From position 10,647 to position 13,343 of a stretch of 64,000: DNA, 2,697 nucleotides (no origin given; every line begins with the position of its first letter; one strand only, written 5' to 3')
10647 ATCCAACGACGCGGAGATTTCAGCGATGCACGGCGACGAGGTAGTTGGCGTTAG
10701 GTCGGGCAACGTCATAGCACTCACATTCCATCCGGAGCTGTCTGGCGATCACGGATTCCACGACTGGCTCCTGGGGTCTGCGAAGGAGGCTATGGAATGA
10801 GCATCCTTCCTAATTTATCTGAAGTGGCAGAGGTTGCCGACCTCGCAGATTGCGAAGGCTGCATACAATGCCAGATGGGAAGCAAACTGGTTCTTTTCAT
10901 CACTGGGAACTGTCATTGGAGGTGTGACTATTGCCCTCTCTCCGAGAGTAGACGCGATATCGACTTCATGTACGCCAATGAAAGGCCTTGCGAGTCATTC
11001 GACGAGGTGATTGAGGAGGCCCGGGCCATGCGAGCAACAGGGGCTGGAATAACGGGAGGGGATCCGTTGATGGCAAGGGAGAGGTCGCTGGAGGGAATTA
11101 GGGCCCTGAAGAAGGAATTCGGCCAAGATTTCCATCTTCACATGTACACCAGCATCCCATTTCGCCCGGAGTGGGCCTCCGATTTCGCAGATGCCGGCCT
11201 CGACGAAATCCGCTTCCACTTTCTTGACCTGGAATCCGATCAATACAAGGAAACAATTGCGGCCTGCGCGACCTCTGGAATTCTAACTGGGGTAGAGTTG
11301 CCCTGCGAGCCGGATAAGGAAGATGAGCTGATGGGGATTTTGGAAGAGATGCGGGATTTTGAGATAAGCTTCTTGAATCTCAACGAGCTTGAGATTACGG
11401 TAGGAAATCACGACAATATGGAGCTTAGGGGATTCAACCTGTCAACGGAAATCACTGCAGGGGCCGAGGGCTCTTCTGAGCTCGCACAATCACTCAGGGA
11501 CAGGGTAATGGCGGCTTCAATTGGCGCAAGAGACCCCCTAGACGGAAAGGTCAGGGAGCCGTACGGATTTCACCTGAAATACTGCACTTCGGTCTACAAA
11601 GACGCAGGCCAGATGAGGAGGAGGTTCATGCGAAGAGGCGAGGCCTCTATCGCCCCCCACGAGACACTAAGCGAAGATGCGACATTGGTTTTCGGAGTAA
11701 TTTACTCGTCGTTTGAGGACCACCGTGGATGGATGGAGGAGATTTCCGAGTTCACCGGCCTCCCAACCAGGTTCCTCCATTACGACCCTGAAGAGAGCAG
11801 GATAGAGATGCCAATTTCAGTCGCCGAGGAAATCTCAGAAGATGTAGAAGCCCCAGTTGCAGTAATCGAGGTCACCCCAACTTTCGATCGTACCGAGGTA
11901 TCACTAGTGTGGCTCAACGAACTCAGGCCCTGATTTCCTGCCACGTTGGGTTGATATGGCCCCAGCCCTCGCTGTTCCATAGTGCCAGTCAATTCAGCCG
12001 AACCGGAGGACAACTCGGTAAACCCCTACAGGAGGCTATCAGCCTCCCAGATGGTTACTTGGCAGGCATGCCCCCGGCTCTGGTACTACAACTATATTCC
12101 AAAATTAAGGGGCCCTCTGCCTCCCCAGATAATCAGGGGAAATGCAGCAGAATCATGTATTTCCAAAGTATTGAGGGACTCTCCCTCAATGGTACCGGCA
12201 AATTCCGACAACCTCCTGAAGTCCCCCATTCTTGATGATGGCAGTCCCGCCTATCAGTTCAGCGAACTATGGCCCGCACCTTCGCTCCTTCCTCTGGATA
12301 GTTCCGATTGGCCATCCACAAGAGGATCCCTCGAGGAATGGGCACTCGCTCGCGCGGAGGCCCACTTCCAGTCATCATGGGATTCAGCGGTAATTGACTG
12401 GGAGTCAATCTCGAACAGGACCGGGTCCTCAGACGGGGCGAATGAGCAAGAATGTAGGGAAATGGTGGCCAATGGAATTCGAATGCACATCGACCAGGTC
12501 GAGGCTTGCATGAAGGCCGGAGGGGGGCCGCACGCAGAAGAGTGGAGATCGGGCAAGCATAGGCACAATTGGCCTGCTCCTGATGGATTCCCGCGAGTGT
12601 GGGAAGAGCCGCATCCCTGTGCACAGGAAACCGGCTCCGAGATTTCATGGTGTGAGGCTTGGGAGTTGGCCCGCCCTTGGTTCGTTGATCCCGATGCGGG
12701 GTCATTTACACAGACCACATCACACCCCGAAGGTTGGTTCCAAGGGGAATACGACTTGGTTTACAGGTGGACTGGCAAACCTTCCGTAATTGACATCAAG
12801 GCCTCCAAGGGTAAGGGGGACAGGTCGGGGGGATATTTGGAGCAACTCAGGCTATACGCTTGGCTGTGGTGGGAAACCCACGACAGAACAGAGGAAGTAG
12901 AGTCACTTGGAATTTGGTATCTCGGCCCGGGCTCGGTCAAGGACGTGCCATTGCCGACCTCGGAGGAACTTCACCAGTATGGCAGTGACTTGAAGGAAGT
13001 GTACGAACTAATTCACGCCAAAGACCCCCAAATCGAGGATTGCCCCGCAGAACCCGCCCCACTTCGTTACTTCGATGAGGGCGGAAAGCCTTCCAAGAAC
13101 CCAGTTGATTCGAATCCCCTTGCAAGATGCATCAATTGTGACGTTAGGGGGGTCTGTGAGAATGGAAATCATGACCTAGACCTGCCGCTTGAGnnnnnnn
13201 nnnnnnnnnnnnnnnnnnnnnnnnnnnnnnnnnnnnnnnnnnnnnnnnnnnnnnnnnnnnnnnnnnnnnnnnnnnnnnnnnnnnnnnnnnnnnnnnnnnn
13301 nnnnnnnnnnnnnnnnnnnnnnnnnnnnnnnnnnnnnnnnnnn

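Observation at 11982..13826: Orphan 614-aa Cas4/RecB-like Fe-S nuclease with ~200-aa insertion and ~200-aa C-terminal domain, no CRISPR-Cas context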

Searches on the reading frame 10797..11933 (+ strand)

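Call 11: search_protein_families(library=pfam, proteins=[window:10797-11933:+], max_evalue=0.001)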
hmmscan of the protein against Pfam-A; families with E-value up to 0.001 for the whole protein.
window:10797-11933:+ (378 aa): 2 families
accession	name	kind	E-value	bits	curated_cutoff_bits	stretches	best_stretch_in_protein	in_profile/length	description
PF04055.27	Radical_SAM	-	4.6e-12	46.8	29.5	1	35-145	3-112/166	Radical SAM superfamily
PF13353.11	Fer4_12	-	9e-06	26.5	22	1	28-118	5-90/137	4Fe-4S single cluster domain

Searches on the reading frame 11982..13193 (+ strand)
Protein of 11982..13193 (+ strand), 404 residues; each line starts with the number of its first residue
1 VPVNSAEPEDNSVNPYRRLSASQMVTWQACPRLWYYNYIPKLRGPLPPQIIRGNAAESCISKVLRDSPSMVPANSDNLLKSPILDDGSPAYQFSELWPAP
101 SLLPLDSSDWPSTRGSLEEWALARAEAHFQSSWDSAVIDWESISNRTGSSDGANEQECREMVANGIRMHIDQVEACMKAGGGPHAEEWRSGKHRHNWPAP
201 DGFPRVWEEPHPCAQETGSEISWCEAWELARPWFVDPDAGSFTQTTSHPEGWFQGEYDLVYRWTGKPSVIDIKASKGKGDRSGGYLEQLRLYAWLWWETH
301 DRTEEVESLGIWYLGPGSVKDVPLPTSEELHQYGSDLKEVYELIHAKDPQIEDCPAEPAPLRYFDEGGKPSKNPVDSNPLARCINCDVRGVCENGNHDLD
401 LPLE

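Call 62: predict_structure(alignment_id=A4)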
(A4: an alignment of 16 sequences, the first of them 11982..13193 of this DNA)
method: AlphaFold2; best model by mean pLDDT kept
length: 404 residues; sequences in the alignment: 16
mean_pLDDT: 89.0   pTM: 0.89
mean pLDDT of the five models: 89.0, 87.0, 85.5, 84.9, 81.4
residues with pLDDT >= 90: 256; 70-90: 121; 50-70: 17; < 50: 10
segments of 3 or more residues with pLDDT < 50: 9-13, 400-404
pLDDT, mean of each block of 10 residues (from residue 1): 57 63 91 88 88 96 97 90 90 88 93 98 98 96 91 96 99 98 93 85 89 93 97 92 83 90 95 91 90 93 94 96 95 90 80 87 92 90 82 64 41
secondary structure, 60 per line:
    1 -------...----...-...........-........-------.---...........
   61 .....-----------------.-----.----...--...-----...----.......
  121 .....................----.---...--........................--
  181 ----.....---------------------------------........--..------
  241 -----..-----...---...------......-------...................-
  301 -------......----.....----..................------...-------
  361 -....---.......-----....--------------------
elements in order: H21-29 H31-38 H50-65 H114-141 H155-178 H185-189 H223-230 E253-255 E259-261 E268-273 H281-299 E308-313 E318-322 H327-344 E362-365 E369-375 H381-384

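Call 64: fold_search(model_id=the predicted structure, library=pdb)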
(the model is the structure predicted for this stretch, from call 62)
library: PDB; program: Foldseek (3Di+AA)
matches with E <= 10: 161; with E <= 0.001: 1
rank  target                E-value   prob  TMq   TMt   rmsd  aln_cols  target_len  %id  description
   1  5ean_A                4.3e-04  1.00  0.35  0.16  12.9       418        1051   12  Crystal structure of Dna2 in complex with a 5' overhang DNA (released 2015-11-18)
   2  9iab_A                1.4e-03  1.00  0.39  0.55  11.0       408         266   10  Structure of the Argonaute-associated Cas4 family protein 1 (ACE1) from Chroococcidiopsis thermalis (CtACE1) (released 2025-04-23)
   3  5eax_A                1.6e-03  1.00  0.34  0.15  13.3       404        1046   14  Crystal structure of Dna2 in complex with an ssDNA (released 2015-11-18)
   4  5eaw_A                1.7e-03  1.00  0.35  0.16  13.0       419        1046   13  Crystal structure of Dna2 nuclease-helicase (released 2015-11-18)
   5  9iab_B                2.8e-03  1.00  0.38  0.54  11.0       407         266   10  Structure of the Argonaute-associated Cas4 family protein 1 (ACE1) from Chroococcidiopsis thermalis (CtACE1) (released 2025-04-23)
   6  9iac_B                1.8e-02  1.00  0.22  0.32   5.8       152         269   14  Structure of the Argonaute-associated Cas4 family protein 1 (ACE1) from Microcystis aeruginosa (MaACE1) (released 2025-04-23)
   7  6ppu_A                1.8e-02  0.98  0.34  0.25  11.6       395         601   12  Cryo-EM structure of AdnAB-AMPPNP-DNA complex (released 2019-11-20)
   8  8xa9_A                2.1e-02  0.98  0.19  0.32   5.6       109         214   17  Human MGME1 in complex with 5'-overhang DNA (released 2024-03-20)
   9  4ceh_B                2.1e-02  0.84  0.30  0.12  14.6       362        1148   14  Crystal structure of AddAB with a forked DNA substrate (released 2014-03-12)
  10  7mi5_A                2.3e-02  0.99  0.23  0.18   5.3       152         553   13  Asymmetrical PAM-Non PAM prespacer bound Cas4/Cas1/Cas2 complex (released 2021-11-17)
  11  9kqh_A                2.7e-02  0.99  0.19  0.11   5.5       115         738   18  Crystal structure of Finegoldia magna DinG in complex with ssDNA and ADPNP (released 2025-12-03)
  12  8xa9_B                2.8e-02  0.97  0.19  0.32   5.6       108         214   18  Human MGME1 in complex with 5'-overhang DNA (released 2024-03-20)
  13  7sjr_A                3.0e-02  0.99  0.39  0.19   9.6       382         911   13  Cryo-EM structure of AdnA-AdnB(W325A) in complex with DNA and AMPPNP (released 2021-12-22)
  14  9iac_A                3.0e-02  0.99  0.26  0.36   6.1       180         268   12  Structure of the Argonaute-associated Cas4 family protein 1 (ACE1) from Microcystis aeruginosa (MaACE1) (released 2025-04-23)
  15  5zyt_C                3.2e-02  0.94  0.18  0.29   5.7       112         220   19  Crystal structure of human MGME1 with 3' overhang double strand DNA3 (released 2018-09-19)
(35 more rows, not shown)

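Call 69: fold_search(model_id=the predicted structure, library=viral)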
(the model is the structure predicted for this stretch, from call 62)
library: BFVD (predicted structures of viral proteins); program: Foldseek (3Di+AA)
matches with E <= 10: 362; with E <= 0.001: 24
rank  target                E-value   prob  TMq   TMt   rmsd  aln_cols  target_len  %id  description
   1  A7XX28                3.1e-07  1.00  0.38  0.53   9.5       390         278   13  RecB family exonuclease [Thermus virus P23-45]
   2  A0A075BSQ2            2.6e-06  1.00  0.31  0.32  17.3       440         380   13  PD-(D/E)XK endonuclease-like domain-containing protein [Microcystis phage MaMV-DC]
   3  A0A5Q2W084            2.8e-06  1.00  0.45  0.69   7.9       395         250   16  (no name in the UniProt tables at hand)
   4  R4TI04                2.9e-06  1.00  0.42  0.61  10.2       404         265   15  PD-(D/E)XK nuclease [Haloarcula californiae tailed virus 1]
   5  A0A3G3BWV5            4.9e-06  1.00  0.40  0.47   8.9       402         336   11  (no name in the UniProt tables at hand)
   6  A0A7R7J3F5            8.9e-06  1.00  0.38  0.55   9.3       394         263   11  (no name in the UniProt tables at hand)
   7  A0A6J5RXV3            2.3e-05  1.00  0.42  0.60   8.2       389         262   14  COG2887 RecB family exonuclease [uncultured Caudovirales phage]
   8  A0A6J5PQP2            3.3e-05  1.00  0.45  0.60   8.3       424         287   12  PD-(D/E)XK nuclease superfamily [uncultured Caudovirales phage]
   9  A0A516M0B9            3.5e-05  1.00  0.43  0.57  13.4       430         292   12  (no name in the UniProt tables at hand)
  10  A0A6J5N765            8.2e-05  1.00  0.37  0.49   7.3       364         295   14  PD-(D/E)XK nuclease superfamily [uncultured Caudovirales phage]
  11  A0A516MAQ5            1.8e-04  1.00  0.39  0.57  12.6       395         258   11  (no name in the UniProt tables at hand)
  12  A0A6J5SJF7            2.1e-04  1.00  0.38  0.53  10.2       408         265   13  PD-(D/E)XK nuclease superfamily [uncultured Caudovirales phage]
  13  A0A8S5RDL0            2.1e-04  1.00  0.38  0.38   9.4       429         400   12  PD-(D/E)XK nuclease superfamily protein [virus sp. ctkyY8]
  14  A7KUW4                2.2e-04  1.00  0.39  0.53   9.1       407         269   12  (no name in the UniProt tables at hand)
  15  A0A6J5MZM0            2.6e-04  1.00  0.40  0.57   8.2       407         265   10  PD-(D/E)XK nuclease superfamily [uncultured Caudovirales phage]
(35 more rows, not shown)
